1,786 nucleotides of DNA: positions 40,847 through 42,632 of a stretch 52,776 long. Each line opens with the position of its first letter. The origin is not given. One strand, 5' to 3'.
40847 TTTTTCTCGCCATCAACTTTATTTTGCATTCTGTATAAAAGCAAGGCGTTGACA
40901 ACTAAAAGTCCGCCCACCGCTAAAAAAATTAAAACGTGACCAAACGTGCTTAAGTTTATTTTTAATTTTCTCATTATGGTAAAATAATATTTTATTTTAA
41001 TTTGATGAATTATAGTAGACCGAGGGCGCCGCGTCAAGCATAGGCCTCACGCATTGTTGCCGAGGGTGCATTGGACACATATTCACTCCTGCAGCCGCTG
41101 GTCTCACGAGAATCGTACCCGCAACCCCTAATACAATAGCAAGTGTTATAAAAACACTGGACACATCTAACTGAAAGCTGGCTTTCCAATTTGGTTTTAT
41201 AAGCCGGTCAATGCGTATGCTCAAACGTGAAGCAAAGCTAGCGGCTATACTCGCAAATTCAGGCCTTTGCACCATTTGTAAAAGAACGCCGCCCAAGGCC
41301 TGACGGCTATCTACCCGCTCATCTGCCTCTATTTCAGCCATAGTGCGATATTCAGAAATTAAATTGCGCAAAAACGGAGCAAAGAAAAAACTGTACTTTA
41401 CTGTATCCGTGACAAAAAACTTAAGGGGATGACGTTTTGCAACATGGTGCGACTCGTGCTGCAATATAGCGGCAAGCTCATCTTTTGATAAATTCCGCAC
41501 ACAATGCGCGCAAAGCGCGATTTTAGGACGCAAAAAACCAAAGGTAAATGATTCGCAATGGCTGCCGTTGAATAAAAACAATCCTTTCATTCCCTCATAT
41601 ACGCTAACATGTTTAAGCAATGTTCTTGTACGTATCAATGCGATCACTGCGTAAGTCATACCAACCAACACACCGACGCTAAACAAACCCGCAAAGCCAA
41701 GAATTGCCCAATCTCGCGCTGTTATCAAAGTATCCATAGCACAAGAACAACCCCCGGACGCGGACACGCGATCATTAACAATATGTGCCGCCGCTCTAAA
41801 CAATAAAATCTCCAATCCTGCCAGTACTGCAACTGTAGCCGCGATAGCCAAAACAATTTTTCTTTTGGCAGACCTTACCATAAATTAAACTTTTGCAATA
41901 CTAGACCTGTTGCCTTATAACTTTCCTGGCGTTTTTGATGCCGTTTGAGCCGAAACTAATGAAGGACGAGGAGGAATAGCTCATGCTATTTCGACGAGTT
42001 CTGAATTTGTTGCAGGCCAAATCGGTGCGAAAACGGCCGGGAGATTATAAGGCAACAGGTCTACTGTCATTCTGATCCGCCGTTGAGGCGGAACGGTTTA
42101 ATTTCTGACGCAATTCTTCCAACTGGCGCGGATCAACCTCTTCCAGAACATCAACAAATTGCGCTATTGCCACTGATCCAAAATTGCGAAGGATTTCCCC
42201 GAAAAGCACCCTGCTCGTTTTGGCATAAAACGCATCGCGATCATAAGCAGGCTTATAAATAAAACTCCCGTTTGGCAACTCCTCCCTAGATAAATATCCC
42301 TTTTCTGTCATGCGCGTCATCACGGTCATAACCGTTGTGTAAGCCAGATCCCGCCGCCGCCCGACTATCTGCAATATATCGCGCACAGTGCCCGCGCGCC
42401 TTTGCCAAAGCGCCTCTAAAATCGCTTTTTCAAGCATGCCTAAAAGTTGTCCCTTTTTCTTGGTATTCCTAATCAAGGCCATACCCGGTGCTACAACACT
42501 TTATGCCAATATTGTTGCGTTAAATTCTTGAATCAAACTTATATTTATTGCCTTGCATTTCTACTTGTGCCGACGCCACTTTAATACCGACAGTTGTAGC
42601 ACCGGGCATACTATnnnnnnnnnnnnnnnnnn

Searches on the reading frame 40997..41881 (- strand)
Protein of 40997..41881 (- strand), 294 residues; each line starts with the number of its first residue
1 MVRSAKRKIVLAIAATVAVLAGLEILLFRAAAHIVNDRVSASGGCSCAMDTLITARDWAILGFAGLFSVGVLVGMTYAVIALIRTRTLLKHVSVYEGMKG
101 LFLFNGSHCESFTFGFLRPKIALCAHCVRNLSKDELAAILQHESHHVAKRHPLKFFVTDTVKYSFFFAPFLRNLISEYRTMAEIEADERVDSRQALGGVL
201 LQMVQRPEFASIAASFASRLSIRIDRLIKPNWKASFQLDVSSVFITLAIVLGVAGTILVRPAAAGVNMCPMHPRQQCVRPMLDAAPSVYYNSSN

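Call 58: search_protein_families(library=pfam, proteins=[window:40997-41881:-], max_evalue=0.001)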
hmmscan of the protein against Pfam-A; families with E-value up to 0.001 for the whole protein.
window:40997-41881:- (294 aa): 2 families
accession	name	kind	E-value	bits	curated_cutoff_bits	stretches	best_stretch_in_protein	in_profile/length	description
PF05569.17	Peptidase_M56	-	1.9e-08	34.3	31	1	112-190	169-247/296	BlaR1 peptidase M56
PF01435.24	Peptidase_M48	-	3.6e-06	27.4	20.3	1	106-176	32-105/186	Peptidase family M48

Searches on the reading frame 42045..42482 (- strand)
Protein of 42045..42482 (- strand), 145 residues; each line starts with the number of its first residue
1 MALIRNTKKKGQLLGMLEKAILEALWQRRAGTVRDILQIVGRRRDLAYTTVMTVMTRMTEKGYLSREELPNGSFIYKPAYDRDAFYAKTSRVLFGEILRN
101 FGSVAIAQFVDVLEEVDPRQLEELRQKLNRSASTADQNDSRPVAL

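Call 45: search_protein_families(library=pfam, proteins=[window:42045-42482:-], max_evalue=0.001)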
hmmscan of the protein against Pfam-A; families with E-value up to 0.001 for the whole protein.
window:42045-42482:- (145 aa): 1 family
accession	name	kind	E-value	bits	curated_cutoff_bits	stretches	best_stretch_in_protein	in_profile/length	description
PF03965.22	Penicillinase_R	-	2.4e-22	79.9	22.6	1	14-129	1-114/115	Penicillinase repressor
